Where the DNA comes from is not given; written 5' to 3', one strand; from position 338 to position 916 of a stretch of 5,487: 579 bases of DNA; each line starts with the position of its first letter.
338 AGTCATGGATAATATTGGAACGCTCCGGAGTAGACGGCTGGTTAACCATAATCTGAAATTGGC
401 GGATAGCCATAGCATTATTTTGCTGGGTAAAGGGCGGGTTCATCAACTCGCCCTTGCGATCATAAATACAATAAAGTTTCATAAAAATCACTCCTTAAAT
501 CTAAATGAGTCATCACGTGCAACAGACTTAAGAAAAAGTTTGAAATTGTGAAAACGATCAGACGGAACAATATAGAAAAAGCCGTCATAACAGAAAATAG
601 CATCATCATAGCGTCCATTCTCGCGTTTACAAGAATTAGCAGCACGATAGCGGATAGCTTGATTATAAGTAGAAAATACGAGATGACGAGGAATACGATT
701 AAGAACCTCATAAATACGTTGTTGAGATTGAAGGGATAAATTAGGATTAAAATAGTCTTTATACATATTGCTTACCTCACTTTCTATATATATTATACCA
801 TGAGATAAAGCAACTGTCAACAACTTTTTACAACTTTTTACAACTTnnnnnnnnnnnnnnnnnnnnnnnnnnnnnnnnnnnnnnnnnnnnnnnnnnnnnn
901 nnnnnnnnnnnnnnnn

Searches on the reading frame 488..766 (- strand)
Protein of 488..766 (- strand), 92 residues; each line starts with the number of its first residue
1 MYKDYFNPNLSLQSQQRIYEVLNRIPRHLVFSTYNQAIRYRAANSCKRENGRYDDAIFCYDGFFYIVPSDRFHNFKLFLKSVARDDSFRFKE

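Call 7: search_protein_families(library=pfam, proteins=[window:488-766:-], max_evalue=0.01)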
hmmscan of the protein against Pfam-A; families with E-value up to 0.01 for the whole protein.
window:488-766:- (92 aa): 0 families

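Call 8: search_protein_families(library=phrogs, proteins=[window:488-766:-], max_evalue=0.01)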
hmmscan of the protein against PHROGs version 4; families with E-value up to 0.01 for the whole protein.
window:488-766:- (92 aa): 0 families

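Call 13: find_related_loci(query=window:488-766:-, collection=viral_contigs, flank=6000)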
Query window:488-766:- (92 aa) in viral_contigs; peptide patterns used: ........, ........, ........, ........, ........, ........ (x = any residue, [..] = any of these).
6 stretches matched a pattern; 1 encode a relative of the query (tblastn E <= 1e-3); 1 distinct loci.
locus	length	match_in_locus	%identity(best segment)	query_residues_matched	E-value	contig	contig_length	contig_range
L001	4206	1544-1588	73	56-68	1e-4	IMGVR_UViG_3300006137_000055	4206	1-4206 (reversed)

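Call 52: find_homologous_proteins(query=A2, max_evalue=0.001)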
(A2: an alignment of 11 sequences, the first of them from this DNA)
Query A2 (11 sequences) (92 aa, profile of the alignment): 84 proteins with E <= 0.001 among 313 candidates.
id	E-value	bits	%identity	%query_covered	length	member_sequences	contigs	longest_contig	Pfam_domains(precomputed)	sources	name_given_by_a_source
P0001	2.8e-29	119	59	92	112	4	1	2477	-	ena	-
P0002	2.5e-28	116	90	100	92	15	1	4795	-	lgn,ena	-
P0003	2.9e-28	116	93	100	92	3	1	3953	-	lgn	-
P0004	3.3e-28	116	90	100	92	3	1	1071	-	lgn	-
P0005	7.3e-28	115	78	96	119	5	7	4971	-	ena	-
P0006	1.3e-27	114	92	96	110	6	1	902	-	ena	-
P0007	1.6e-27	114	88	97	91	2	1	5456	-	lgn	-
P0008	4.4e-27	112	78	93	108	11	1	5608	-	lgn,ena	-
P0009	6.6e-27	112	59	96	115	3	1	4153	-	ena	-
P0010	9.8e-26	108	55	92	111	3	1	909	-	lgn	-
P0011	1.2e-24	104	81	91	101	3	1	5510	-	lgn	-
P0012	2.9e-24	103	24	87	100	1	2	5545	-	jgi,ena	jgi:hypothetical protein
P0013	7.5e-24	102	52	95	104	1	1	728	-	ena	-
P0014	1.1e-23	101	24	87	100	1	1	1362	-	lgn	-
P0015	1.7e-23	101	25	87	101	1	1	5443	-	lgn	-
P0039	3.1e-19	87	26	29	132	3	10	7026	-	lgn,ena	-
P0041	3.3e-19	87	-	-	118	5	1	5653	-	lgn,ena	-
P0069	2.3e-12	65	29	91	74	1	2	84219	-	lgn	-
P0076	4.8e-6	45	-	-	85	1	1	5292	-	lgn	-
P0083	6.9e-4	38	-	-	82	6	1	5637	-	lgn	-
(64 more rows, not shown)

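Call 53: find_encoding_contigs(protein=P0069, flank=10000, max_places=3)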
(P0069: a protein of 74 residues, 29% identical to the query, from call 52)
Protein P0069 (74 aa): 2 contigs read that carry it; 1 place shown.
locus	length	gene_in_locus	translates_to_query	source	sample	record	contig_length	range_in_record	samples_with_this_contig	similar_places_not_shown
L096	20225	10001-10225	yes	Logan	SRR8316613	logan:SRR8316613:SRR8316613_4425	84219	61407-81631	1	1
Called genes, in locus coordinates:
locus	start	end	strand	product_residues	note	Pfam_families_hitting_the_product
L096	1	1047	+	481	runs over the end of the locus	PF01145:Band_7, PF15975:Flot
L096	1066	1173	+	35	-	-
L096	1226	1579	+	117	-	-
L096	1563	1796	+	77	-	-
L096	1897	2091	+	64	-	-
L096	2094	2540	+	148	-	PF25223:DUF7841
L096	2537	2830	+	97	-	-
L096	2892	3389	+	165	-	-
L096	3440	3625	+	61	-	-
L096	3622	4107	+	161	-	PF00149:Metallophos, PF12850:Metallophos_2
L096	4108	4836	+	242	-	PF00149:Metallophos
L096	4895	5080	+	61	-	-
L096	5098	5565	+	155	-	-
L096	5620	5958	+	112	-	-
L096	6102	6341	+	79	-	-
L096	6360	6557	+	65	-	-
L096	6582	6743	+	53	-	-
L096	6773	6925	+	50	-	-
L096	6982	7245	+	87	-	-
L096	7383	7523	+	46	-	-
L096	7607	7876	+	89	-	-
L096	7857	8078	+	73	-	-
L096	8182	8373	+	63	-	-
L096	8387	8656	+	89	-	-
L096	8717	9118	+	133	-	-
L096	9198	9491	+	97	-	-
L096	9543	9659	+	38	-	-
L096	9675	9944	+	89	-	-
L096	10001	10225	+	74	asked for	-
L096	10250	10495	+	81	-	-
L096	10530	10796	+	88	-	-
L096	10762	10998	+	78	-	-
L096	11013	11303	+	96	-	-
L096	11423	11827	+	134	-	-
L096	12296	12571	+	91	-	-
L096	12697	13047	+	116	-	-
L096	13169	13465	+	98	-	-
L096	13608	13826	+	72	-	-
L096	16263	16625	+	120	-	-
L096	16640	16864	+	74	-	PF26096:DUF8033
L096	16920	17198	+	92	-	-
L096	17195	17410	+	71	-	-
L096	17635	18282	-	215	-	-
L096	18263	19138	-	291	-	-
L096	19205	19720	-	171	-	-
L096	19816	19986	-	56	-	-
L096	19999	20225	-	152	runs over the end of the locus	-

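Call 54: find_encoding_contigs(protein=P0003, flank=6000, max_places=3)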
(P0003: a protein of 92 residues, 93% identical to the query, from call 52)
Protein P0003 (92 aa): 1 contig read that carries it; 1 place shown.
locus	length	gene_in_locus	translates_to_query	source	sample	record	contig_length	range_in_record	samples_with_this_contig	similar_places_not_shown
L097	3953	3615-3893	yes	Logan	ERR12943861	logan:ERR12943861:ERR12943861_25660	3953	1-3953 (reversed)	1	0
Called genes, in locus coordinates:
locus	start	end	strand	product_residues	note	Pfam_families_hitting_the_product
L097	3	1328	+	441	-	?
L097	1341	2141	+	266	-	-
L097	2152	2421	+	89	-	-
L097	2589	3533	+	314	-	PF23343:REP_ORF2-G2P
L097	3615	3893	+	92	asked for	-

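Call 61: search_dna_similar(query=L096:4108-4836:+, collection=phages, mode=protein, max_rows=12)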
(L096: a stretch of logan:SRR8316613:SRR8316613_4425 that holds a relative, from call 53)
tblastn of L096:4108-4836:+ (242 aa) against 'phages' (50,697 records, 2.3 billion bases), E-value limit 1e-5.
Records with a match: 292; places in all: 293; records where one place covers at least 80% of the query: 212.
Best place of each record, by identity: <60% 292.
By first word of the organism name: Mycobacterium 146; Streptomyces 127; Bacteriophage 10; Rhodococcus 4; Nitratidesulfovibrio 1; Desulfovibrio 1; Oscillospirales 1; Arthrobacter 1; uncultured 1.
By host as written in the record: Mycobacterium smegmatis mc2 155 101; Streptomyces griseus ATCC 10137 52; Mycobacterium smegmatis mc#155 31; Streptomyces lividans JI 1326 29; - 17; Streptomyces viridochromogenes DSM40736 12; Streptomyces sanglieri UNT16F27A 9; Streptomyces griseofuscus ATCC 23916 7; and 17 more.
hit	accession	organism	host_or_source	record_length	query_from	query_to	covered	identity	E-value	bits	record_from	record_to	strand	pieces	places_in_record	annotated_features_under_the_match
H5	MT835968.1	Bacteriophage sp.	human fecal samples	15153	2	242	100%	33.3%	4e-28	117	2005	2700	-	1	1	record has no annotation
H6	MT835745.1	Bacteriophage sp.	human fecal samples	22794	2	226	93%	34.9%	4e-32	129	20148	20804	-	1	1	record has no annotation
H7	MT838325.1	Bacteriophage sp.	human fecal samples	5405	1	235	97%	33.2%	7e-29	119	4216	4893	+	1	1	record has no annotation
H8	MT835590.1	Bacteriophage sp.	human fecal samples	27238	1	217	90%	35.9%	4e-27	114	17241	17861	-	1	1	record has no annotation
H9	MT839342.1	Bacteriophage sp.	human fecal samples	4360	1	214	88%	34.2%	3e-29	120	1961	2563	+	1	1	record has no annotation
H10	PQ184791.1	Streptomyces phage Lululemon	Streptomyces lividans JI 1326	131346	2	240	99%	30.0%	3e-12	71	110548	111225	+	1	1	216: metallophosphoesterase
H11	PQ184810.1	Streptomyces phage PacManQ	Streptomyces lividans JI 1326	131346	2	240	99%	30.0%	3e-12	71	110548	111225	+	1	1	216: metallophosphoesterase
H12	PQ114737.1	Streptomyces phage BlueOtter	Streptomyces lividans JI 1326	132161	2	240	99%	30.0%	6e-12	71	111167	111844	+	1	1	218: metallophosphatase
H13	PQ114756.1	Streptomyces phage HangryHippo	Streptomyces lividans JI 1326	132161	2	240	99%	30.0%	6e-12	71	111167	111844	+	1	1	218: metallophosphatase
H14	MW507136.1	Streptomyces phage Cross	Streptomyces sanglieri UNT16F27A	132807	2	240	99%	30.0%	6e-12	71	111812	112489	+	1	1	219: phosphoesterase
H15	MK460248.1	Streptomyces phage Teutsch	Streptomyces griseus ATCC 10137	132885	2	240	99%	30.0%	6e-12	71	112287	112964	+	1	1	219: phosphoesterase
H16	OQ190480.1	Streptomyces phage Pepperwood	Streptomyces lividans JI 1326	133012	2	240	99%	30.0%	6e-12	71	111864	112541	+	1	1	220: metallophosphoesterase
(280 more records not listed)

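Call 62: find_encoding_contigs(protein=P0083, flank=6000, max_places=2)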
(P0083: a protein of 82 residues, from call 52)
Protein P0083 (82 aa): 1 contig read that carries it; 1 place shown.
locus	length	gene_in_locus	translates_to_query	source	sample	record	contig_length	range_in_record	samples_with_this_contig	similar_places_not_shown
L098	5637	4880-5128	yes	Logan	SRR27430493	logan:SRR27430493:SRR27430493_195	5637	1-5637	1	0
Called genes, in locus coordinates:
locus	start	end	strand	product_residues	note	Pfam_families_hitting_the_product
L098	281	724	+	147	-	PF09675:Chlamy_scaf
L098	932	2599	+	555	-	PF02305:Phage_F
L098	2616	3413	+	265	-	-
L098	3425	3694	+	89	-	-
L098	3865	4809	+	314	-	PF23343:REP_ORF2-G2P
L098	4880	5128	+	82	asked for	-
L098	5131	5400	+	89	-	-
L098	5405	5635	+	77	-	?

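Call 63: find_encoding_contigs(protein=P0039, flank=7000, max_places=3)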
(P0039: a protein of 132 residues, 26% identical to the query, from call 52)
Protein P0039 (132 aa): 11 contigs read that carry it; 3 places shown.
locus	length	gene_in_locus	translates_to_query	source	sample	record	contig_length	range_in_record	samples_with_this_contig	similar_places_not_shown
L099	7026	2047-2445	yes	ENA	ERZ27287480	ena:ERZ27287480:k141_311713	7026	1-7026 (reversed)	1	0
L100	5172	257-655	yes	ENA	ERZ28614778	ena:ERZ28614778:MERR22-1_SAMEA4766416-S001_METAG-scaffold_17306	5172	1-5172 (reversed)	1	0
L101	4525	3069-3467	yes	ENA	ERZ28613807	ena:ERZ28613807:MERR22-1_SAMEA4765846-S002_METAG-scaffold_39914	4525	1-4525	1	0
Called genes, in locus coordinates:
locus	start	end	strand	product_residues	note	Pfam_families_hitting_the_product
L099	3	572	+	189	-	?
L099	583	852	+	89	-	-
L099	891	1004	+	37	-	-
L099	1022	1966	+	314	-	PF23343:REP_ORF2-G2P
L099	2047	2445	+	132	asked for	-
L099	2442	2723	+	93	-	PF20577:Phage_ORF5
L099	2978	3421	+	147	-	PF09675:Chlamy_scaf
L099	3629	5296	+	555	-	PF02305:Phage_F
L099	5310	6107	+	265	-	-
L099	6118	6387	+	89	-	-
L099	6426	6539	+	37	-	-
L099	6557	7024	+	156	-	?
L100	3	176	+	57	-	?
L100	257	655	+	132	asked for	-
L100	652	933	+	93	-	PF20577:Phage_ORF5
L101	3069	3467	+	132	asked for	-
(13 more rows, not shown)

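Call 64: find_encoding_contigs(protein=P0041, flank=6000, max_places=2)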
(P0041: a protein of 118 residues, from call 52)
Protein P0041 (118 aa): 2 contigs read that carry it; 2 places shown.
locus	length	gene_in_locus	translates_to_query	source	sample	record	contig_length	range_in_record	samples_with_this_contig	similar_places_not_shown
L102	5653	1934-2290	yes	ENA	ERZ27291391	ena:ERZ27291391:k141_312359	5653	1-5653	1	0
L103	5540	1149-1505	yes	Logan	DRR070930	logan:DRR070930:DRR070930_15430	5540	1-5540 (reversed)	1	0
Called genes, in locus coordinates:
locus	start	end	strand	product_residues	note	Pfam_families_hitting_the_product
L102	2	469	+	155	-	?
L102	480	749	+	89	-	-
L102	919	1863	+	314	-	PF23343:REP_ORF2-G2P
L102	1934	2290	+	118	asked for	-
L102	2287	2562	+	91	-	PF20577:Phage_ORF5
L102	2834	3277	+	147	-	PF09675:Chlamy_scaf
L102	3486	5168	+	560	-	PF02305:Phage_F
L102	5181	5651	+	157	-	?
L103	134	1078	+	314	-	PF23343:REP_ORF2-G2P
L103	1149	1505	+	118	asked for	-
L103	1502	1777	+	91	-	PF20577:Phage_ORF5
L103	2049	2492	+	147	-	PF09675:Chlamy_scaf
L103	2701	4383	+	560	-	PF02305:Phage_F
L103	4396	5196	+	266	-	-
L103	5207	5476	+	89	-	-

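Call 65: find_encoding_contigs(protein=P0076, flank=6000, max_places=2)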
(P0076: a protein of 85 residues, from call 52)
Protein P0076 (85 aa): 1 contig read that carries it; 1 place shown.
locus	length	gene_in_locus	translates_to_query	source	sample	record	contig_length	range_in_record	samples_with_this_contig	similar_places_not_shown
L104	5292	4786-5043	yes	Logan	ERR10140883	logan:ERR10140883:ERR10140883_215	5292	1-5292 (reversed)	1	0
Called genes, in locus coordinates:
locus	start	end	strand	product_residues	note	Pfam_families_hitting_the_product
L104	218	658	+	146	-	PF09675:Chlamy_scaf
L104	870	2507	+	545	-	PF02305:Phage_F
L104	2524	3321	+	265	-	-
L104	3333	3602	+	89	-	-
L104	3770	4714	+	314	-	PF23343:REP_ORF2-G2P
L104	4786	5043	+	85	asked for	-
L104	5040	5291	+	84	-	?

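Call 76: predict_structure(alignment_id=A3)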
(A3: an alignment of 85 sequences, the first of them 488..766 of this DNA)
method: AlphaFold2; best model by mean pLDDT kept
length: 92 residues; sequences in the alignment: 85
mean_pLDDT: 92.8   pTM: 0.80
mean pLDDT of the five models: 92.8, 92.6, 92.1, 92.0, 92.0
residues with pLDDT >= 90: 78; 70-90: 10; 50-70: 4; < 50: 0
segments of 3 or more residues with pLDDT < 50: none
pLDDT, mean of each block of 10 residues (from residue 1): 88 96 97 97 92 93 96 97 86 57
secondary structure, 60 per line:
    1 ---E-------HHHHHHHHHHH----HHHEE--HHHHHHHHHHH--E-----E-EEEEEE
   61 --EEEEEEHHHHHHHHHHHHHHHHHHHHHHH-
elements in order: H12-22 H34-44 E55-60 E63-68 H69-91

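Call 79: fold_search(model_id=the predicted structure, library=pdb)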
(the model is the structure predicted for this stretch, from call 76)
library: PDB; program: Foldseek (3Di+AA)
matches with E <= 10: 204; with E <= 0.001: 0
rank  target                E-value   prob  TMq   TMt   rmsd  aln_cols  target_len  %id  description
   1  6wmk_B                4.7e-01  0.41  0.34  0.48   7.1        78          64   17  Crystal structure of beta sheet heterodimer LHD29 (released 2021-11-10)
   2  6wmk_A                5.7e-01  0.30  0.33  0.46   7.2        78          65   17  Crystal structure of beta sheet heterodimer LHD29 (released 2021-11-10)
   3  9r9o_SK               1.5e+00  0.05  0.22  0.24  10.9        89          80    7  Yeast 80S with nascent chain in complex with Ssb1-ADP in the S1 state (released 2025-12-24)
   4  5yei_B                2.5e+00  0.04  0.21  0.14  10.2        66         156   20  Mechanistic insight into the regulation of Pseudomonas aeruginosa aspartate kinase (released 2018-08-29)
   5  6gdu_A                2.5e+00  0.04  0.19  0.16  10.8        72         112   10  Structure of CutA from Synechococcus elongatus PCC7942 (released 2019-05-08)
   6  6gdu_B                2.9e+00  0.04  0.19  0.16  10.7        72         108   10  Structure of CutA from Synechococcus elongatus PCC7942 (released 2019-05-08)
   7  7mwq_A                3.1e+00  0.16  0.39  0.18   6.7        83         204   13  Structure of De Novo designed beta sheet heterodimer LHD29A53/B53 (released 2022-01-19)
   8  1har                  3.1e+00  0.07  0.23  0.11   9.5        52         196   15  2.2 ANGSTROMS RESOLUTION STRUCTURE OF THE AMINO-TERMINAL HALF OF HIV-1 REVERSE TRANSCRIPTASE (FINGERS AND PALM SUBDOMAIN (released 1995-04-20)
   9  9kpb                  4.0e+00  0.05  0.22  0.08   8.9        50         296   14  Crystal structure of human CASTOR2 in apo form (released 2026-03-25)
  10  2rki_B                4.0e+00  0.05  0.24  0.07   9.5        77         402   13  Crystal Structure of HIV-1 Reverse Transcriptase (RT) in Complex with a triazole derived NNRTI (released 2008-04-22)
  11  8auv_l                4.0e+00  0.04  0.25  0.25  11.0        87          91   13  Cryo-EM structure of the plant 40S subunit (released 2023-06-07)
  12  3dya_B                4.0e+00  0.04  0.23  0.07   9.6        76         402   13  HIV-1 RT with non-nucleoside inhibitor annulated Pyrazole 1 (released 2008-11-25)
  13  4i7f_B                4.3e+00  0.04  0.24  0.07   9.5        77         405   13  HIV-1 Reverse Transcriptase in complex with a phosphonate analog of nevirapine (released 2013-02-20)
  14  8r57_K                4.3e+00  0.03  0.24  0.26  11.1        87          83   13  CryoEM structure of wheat 40S ribosomal subunit, head domain (released 2023-12-27)
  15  6phc_I                4.3e+00  0.03  0.16  0.10   6.7        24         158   12  Pfs25 in complex with the human transmission blocking antibody 2544 (released 2019-10-02)
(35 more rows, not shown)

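Call 80: fold_search(model_id=the predicted structure, library=viral)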
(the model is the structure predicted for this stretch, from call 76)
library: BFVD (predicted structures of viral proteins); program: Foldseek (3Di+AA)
matches with E <= 10: 213; with E <= 0.001: 0
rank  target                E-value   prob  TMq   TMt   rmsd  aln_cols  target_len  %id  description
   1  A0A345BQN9            6.6e-01  0.11  0.30  0.26  11.2        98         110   20  (no name in the UniProt tables at hand)
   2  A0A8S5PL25            6.6e-01  0.07  0.21  0.24  13.6        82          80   18  Uncharacterized protein [Myoviridae sp. ctsK93]
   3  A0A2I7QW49            7.0e-01  0.75  0.36  0.59   2.7        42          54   24  (no name in the UniProt tables at hand)
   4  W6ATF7                1.1e+00  0.23  0.45  0.35   5.7        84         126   11  (no name in the UniProt tables at hand)
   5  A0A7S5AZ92            1.2e+00  0.20  0.32  0.15   7.7        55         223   18  Uncharacterized protein [Pseudomonas phage Iggy]
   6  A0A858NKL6            1.3e+00  0.20  0.42  0.48   5.3        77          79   18  (no name in the UniProt tables at hand)
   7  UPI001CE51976         1.5e+00  0.11  0.18  0.16   4.5        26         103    4  (no name look-up for this kind of identifier)
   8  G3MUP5                1.5e+00  0.09  0.27  0.27  11.7        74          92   15  Uncharacterized protein [Escherichia phage Bp7]
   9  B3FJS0                1.5e+00  0.08  0.28  0.12   9.0        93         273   12  Uncharacterized protein [Pseudomonas phage 201phi2-1]
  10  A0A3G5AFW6            1.5e+00  0.08  0.29  0.09  11.8        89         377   10  Uncharacterized protein [Solivirus sp.]
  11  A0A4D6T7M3            1.6e+00  0.23  0.30  0.35   2.8        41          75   15  (no name in the UniProt tables at hand)
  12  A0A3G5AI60            1.6e+00  0.13  0.31  0.12   8.6        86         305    9  Uncharacterized protein [Solivirus sp.]
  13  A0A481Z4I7            1.7e+00  0.07  0.20  0.02  13.2        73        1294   15  Helicase ATP-binding domain-containing protein [Pithovirus LCPAC001]
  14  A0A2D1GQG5            1.7e+00  0.06  0.17  0.20   7.2        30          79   13  (no name in the UniProt tables at hand)
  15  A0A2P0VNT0            1.8e+00  0.10  0.29  0.05  13.4        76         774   17  Putative helicase [Tetraselmis virus 1]
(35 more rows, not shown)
